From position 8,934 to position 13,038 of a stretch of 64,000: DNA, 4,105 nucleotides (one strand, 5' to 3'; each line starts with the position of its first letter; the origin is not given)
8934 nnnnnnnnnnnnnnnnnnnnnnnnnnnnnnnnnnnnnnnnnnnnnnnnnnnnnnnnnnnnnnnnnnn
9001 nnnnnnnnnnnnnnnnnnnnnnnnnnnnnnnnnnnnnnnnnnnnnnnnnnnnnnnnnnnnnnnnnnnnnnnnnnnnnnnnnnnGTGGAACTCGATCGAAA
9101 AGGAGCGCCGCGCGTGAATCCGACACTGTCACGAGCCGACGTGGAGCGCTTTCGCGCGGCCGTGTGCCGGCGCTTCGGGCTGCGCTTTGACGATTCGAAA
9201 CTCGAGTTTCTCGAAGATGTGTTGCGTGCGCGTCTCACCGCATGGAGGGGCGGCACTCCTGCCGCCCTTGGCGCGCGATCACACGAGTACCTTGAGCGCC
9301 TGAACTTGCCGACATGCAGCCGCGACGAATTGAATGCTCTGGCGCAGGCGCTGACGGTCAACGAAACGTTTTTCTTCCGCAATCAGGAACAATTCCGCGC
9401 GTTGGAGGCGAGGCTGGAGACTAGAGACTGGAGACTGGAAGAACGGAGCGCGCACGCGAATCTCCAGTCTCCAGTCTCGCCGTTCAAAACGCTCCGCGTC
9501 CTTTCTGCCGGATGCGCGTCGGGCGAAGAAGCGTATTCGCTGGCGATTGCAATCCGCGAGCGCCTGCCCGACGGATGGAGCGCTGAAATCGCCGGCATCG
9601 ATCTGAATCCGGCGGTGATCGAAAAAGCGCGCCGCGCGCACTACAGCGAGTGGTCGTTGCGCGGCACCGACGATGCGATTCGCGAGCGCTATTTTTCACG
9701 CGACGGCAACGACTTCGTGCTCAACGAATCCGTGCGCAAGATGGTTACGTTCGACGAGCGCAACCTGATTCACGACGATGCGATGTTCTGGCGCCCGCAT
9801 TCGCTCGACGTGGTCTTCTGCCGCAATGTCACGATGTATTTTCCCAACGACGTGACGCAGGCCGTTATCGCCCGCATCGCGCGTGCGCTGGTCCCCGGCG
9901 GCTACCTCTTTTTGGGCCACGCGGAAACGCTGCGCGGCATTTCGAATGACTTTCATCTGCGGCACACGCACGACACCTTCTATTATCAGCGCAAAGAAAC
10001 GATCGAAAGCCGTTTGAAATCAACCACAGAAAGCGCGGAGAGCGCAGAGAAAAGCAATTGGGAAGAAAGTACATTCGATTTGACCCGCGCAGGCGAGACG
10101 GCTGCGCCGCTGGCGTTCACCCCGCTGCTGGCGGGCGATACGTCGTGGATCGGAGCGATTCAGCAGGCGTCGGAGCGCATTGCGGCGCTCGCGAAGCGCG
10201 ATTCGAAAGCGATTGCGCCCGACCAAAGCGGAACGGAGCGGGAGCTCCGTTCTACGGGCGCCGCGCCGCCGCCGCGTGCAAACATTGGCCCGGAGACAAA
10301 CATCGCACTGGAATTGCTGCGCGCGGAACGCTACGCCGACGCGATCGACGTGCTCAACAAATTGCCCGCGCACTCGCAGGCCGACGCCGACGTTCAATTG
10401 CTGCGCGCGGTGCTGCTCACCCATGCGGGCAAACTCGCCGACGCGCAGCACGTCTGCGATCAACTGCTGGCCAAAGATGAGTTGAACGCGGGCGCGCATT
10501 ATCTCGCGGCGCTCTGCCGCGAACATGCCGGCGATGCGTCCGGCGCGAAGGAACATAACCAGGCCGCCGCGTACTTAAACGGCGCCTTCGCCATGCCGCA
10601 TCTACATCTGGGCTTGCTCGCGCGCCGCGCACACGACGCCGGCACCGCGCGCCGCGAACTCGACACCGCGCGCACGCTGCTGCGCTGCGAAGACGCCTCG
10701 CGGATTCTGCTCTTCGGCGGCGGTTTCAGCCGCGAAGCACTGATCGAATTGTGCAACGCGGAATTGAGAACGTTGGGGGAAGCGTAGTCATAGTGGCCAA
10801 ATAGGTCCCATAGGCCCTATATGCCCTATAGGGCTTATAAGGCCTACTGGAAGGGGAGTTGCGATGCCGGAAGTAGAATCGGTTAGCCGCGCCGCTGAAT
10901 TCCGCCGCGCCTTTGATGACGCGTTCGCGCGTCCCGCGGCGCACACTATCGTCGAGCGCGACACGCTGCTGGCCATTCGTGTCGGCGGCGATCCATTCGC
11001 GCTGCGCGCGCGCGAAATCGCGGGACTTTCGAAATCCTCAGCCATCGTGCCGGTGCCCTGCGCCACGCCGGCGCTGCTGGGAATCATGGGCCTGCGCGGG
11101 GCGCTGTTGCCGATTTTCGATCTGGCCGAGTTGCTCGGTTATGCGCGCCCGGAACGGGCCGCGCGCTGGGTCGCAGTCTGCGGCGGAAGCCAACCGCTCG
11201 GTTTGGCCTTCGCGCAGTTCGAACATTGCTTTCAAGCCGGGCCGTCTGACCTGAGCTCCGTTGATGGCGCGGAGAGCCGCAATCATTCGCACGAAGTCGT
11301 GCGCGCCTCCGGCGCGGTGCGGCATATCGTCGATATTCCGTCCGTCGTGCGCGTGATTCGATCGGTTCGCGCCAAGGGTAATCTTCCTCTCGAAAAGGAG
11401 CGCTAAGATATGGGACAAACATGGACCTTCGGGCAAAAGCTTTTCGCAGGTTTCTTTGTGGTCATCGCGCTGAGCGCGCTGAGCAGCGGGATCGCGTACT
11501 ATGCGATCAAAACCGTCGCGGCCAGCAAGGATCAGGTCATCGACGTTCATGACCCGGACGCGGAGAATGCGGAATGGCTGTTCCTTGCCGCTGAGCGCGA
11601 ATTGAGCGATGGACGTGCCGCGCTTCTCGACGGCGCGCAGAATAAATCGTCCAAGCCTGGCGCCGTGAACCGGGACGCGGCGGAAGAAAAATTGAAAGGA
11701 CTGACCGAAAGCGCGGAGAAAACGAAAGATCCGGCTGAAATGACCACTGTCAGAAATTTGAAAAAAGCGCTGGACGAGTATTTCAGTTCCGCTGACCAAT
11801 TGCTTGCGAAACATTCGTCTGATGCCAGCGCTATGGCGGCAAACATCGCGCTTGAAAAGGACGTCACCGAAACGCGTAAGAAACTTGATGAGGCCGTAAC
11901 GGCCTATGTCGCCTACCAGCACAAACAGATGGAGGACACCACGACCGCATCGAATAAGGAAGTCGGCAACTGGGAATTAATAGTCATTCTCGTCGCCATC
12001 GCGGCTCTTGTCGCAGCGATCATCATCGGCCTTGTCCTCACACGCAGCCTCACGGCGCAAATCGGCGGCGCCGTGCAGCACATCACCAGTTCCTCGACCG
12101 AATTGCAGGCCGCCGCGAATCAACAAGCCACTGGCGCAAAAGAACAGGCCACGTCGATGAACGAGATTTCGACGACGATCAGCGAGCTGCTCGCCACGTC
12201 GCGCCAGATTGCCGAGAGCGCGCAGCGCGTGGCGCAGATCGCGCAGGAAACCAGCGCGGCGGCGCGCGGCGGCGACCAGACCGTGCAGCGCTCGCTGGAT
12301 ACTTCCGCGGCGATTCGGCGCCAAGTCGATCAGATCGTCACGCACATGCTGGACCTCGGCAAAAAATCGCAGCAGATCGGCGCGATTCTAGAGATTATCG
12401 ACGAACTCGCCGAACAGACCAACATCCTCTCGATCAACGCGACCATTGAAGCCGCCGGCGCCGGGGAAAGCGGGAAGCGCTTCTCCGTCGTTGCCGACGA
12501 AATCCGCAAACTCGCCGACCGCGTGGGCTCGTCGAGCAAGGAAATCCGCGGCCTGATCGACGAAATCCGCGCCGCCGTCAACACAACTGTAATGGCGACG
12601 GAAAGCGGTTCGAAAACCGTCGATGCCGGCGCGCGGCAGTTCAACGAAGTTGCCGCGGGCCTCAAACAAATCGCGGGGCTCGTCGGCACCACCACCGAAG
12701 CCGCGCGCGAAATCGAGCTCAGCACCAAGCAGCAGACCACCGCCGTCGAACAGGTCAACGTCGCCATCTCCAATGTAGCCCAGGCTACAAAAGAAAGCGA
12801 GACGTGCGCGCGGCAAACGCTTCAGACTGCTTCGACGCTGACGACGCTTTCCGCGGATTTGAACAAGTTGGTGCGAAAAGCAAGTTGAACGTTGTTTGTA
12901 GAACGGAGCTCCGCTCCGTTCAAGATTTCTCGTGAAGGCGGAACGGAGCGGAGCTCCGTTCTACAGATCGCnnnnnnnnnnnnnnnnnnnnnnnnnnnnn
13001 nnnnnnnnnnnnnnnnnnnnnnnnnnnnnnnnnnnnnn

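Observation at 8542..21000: Wsp-like chemosensory operon whose output appears to be a multi-kinase His-Asp relay, not a flagellar, pilus or GGDEF effector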

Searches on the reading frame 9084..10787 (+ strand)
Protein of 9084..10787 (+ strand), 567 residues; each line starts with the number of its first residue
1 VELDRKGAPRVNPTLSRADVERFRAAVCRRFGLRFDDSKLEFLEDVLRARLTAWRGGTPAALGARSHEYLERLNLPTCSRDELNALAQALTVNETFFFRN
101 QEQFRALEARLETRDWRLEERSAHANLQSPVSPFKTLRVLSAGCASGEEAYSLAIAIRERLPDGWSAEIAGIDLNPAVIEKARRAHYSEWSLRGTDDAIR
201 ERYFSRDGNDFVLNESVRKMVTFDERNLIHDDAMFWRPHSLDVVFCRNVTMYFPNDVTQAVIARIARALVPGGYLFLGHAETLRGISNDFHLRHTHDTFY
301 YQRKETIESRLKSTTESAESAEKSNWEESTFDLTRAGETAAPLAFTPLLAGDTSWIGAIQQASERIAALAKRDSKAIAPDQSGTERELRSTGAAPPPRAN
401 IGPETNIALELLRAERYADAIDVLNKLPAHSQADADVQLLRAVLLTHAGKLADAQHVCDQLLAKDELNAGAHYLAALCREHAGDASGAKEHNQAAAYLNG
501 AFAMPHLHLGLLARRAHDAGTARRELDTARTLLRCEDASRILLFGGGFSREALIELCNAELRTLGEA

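Call 3: search_protein_families(library=pfam, proteins=[window:9084-10787:+], max_evalue=0.01)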
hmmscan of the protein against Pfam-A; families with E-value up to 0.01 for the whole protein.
window:9084-10787:+ (567 aa): 9 families
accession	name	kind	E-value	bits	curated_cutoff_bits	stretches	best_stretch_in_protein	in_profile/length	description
PF01739.24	CheR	-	5.1e-45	153.8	27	1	93-294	1-190/195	CheR methyltransferase, SAM binding domain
PF13847.12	Methyltransf_31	-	1.1e-08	35.3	27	1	135-184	3-46/145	Methyltransferase domain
PF13649.12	Methyltransf_25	-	3.2e-08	34.6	27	1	231-273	53-97/97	Methyltransferase domain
PF08241.18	Methyltransf_11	-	2e-07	32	21.2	1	142-277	3-95/95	Methyltransferase domain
PF13489.12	Methyltransf_23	-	2.5e-07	31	27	1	134-277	21-116/164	Methyltransferase domain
PF08242.18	Methyltransf_12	-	1.2e-06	29.6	30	1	142-275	3-98/98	Methyltransferase domain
PF14559.12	TPR_19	-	0.0022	18.7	25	0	411-443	35-67/68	Tetratricopeptide repeat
PF12895.13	ANAPC3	-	0.0033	18.1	27.2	0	415-479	3-66/82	Anaphase-promoting complex, cyclosome, subunit 3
PF08474.16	MYT1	-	0.0079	16.6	27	0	291-384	46-138/242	Myelin transcription factor 1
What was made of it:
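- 9114..10787 (+): cheR with a divergent C-terminal TPR-like region (about residues 397-520). Pfam CheR, E = 5e-45 (call 3).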

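Call 38: search_protein_families(library=ncbifam, proteins=[window:9114-10787:+], max_evalue=0.001)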
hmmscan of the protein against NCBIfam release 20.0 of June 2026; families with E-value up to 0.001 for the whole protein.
window:9114-10787:+ (557 aa): 3 families
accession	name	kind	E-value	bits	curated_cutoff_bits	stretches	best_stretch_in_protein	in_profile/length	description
NF007902.0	PRK10611.1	equivalog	1.8e-26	93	435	1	58-284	68-277/287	protein-glutamate O-methyltransferase CheR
NF040959.1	MamA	equivalog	8.5e-05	22.1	200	1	397-520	77-200/204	magnetosome protein MamA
NF052415.1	T3SS_chap_SctY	equivalog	0.00012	22.5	70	1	401-483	16-101/106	type III secretion apparatus assembly chaperone SctY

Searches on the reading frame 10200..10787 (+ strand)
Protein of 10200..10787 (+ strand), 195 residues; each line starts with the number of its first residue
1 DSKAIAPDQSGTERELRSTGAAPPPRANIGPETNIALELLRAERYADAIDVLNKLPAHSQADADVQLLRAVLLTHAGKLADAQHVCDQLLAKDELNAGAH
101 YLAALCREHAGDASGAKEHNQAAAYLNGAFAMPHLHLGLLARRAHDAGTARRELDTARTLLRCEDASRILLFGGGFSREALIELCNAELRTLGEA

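Call 65: search_protein_families(library=pfam, proteins=[window:10200-10787:+], max_evalue=10)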
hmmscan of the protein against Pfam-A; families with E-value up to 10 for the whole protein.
window:10200-10787:+ (195 aa): 10 families
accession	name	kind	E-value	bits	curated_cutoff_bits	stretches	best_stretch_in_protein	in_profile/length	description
PF14559.12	TPR_19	-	6e-05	23.7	25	2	39-71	35-67/68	Tetratricopeptide repeat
PF13432.12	TPR_16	-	0.00044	21.1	32.7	2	35-82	3-50/65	Tetratricopeptide repeat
PF12895.13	ANAPC3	-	0.001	19.7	27.2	1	43-107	3-66/82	Anaphase-promoting complex, cyclosome, subunit 3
PF02828.21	L27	-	0.053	13.6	22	1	47-72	3-28/53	L27 domain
PF13428.12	TPR_14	-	0.1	13.8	23.5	2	64-104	2-42/44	Tetratricopeptide repeat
PF07719.23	TPR_2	-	0.12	13.1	27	1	64-94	2-32/34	Tetratricopeptide repeat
PF19954.5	EAD10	-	0.14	12.6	24.1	1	47-77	6-36/77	Effector-associated domain 10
PF13431.12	TPR_17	-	0.2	12.4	24.4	1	86-116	2-32/34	Tetratricopeptide repeat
PF13174.12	TPR_6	-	0.31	12.2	26.3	0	99-118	2-21/33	Tetratricopeptide repeat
PF20308.4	TPR-S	-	0.34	11.9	27.6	1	45-125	2-81/102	Tetratricopeptide Repeats-Sensor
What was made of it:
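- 9114..10787 (+): TPR hits are sub-threshold only (call 65).
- Checked: The TPR region of CheR gives only sub-threshold TPR hits (TPR_19, 23.7 bits against a cut-off of 25; call 65).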

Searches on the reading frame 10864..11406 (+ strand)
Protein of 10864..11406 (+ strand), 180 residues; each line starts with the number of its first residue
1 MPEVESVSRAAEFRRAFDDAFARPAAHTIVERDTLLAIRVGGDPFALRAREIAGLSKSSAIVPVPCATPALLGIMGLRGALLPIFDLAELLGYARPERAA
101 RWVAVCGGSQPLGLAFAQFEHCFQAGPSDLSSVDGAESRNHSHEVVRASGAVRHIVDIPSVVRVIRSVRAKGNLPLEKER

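Call 3: search_protein_families(library=pfam, proteins=[window:10864-11406:+], max_evalue=0.01)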
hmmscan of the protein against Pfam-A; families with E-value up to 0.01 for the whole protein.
window:10864-11406:+ (180 aa): 1 family
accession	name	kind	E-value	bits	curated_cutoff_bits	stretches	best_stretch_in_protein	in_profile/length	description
PF01584.24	CheW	-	1.2e-13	51.3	23.5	1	35-163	2-135/138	CheW-like domain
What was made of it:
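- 10864..11406 (+): cheW-2. Pfam CheW, E = 1e-13 (call 3).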

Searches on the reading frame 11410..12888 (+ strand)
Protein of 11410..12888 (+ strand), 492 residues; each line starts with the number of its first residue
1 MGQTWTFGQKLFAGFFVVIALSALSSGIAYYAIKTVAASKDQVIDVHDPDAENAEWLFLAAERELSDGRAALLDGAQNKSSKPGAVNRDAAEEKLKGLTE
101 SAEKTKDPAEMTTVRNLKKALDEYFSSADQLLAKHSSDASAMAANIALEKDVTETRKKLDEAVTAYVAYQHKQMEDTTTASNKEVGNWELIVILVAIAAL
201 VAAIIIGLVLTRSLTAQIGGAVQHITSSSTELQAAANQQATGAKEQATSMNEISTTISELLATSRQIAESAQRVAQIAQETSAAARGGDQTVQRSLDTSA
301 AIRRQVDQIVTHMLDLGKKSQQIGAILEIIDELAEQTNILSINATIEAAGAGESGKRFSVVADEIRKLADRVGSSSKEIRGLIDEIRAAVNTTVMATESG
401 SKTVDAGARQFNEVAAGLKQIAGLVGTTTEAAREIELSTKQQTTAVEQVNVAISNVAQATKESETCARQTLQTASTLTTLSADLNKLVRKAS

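Call 3: search_protein_families(library=pfam, proteins=[window:11410-12888:+], max_evalue=0.01)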
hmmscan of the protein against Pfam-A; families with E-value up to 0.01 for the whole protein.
window:11410-12888:+ (492 aa): 2 families
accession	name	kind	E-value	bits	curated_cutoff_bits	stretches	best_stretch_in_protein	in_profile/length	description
PF00015.26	MCPsignal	-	9.6e-38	130.2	34.6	1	298-459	10-171/172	Methyl-accepting chemotaxis protein (MCP) signalling domain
PF12729.13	4HB_MCP_1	-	0.0095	16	27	1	7-183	4-179/181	Four helix bundle sensory module for signal transduction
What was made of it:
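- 11410..12888 (+): Chemoreceptor: two TM segments, a periplasmic domain of about 155 aa (CHASE3 in orthologues), no HAMP, and about 281 aa of signalling domain. MCPsignal, E = 1e-37 (call 3).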

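Call 38: search_protein_families(library=ncbifam, proteins=[window:11410-12888:+], max_evalue=0.001)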
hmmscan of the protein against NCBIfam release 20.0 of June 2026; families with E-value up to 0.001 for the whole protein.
window:11410-12888:+ (492 aa): 7 families
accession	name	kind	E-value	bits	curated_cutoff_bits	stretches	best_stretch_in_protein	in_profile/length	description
NF058645.1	MCPCtpMPsAe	equivalog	4.8e-38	131.3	900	1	214-490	279-555/558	methyl-accepting chemotaxis protein CtpM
NF041847.1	transduc_aer2_vibrio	equivalog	2.4e-26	92.2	1200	1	198-484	487-745/804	aerotaxis transducer Aer2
NF047851.1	MCPCitTducer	equivalog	1.1e-23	84.2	900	1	218-483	269-506/553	methyl-accepting chemotaxis citrate transducer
NF011615.0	PRK15041.1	equivalog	1.3e-22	80.3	947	1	222-480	274-504/554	methyl-accepting chemotaxis protein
NF011622.0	PRK15048.1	equivalog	1.9e-22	80.1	900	1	223-479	273-501/553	methyl-accepting chemotaxis protein II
NF007309.0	PRK09793.1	equivalog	2e-22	79.8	903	1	223-472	271-499/533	methyl-accepting chemotaxis protein IV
NF050802.1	AspChtxCcaA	equivalog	1.1e-17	63.7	1300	1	284-419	529-664/700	aspartate chemotaxis receptor CcaA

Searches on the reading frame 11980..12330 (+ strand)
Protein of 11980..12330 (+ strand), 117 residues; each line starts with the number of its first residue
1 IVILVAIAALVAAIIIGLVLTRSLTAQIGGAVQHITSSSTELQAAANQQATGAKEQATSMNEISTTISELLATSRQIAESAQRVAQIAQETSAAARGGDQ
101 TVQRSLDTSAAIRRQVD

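Call 65: search_protein_families(library=pfam, proteins=[window:11980-12330:+], max_evalue=10)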
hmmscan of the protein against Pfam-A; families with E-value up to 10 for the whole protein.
window:11980-12330:+ (117 aa): 13 families
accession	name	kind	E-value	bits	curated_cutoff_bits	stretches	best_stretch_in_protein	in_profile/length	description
PF23742.1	VBS_C3G9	-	0.018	15.5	27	1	31-82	43-92/120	C3G9 VBS-like domain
PF00015.26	MCPsignal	-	0.03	14.6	34.6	2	23-65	128-170/172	Methyl-accepting chemotaxis protein (MCP) signalling domain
PF04211.18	MtrC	-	0.034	13.6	25.5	1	3-73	101-171/268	Tetrahydromethanopterin S-methyltransferase, subunit C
PF11887.13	Mce4_CUP1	-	0.043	13.8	32.6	1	21-110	66-155/222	Cholesterol uptake porter CUP1 of Mce4, putative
PF01594.21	AI-2E_transport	-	0.056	13.1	34.3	1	2-71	53-126/327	AI-2E family transporter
PF04636.18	PA26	-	0.16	11.4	29.4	1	2-94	157-251/445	PA26 p53-induced protein (sestrin)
PF13786.12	DUF4179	-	0.21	12.4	30.1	1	4-75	10-84/94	Domain of unknown function (DUF4179)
PF24456.1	RHD_RETREG1-3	-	0.32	10.9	27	1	8-81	44-112/184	RETREG1-3/ARL6IP-like, N-terminal reticulon-homology domain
PF16118.10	DUF4834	-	0.33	12.3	27.8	1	8-66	9-68/99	Domain of unknown function (DUF4834)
PF07730.19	HisKA_3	-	0.47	11.5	24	1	32-79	14-61/68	Histidine kinase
PF06295.17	ZapG-like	-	2.3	8.7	33.5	0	6-53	1-47/123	Z-ring associated protein G-like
PF06103.16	DUF948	-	4.8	7.9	37.2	0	3-84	4-84/89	Bacterial protein of unknown function (DUF948)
PF25547.1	WXG100_2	-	6.2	7.2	27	1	25-91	42-108/150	WXG100 like domain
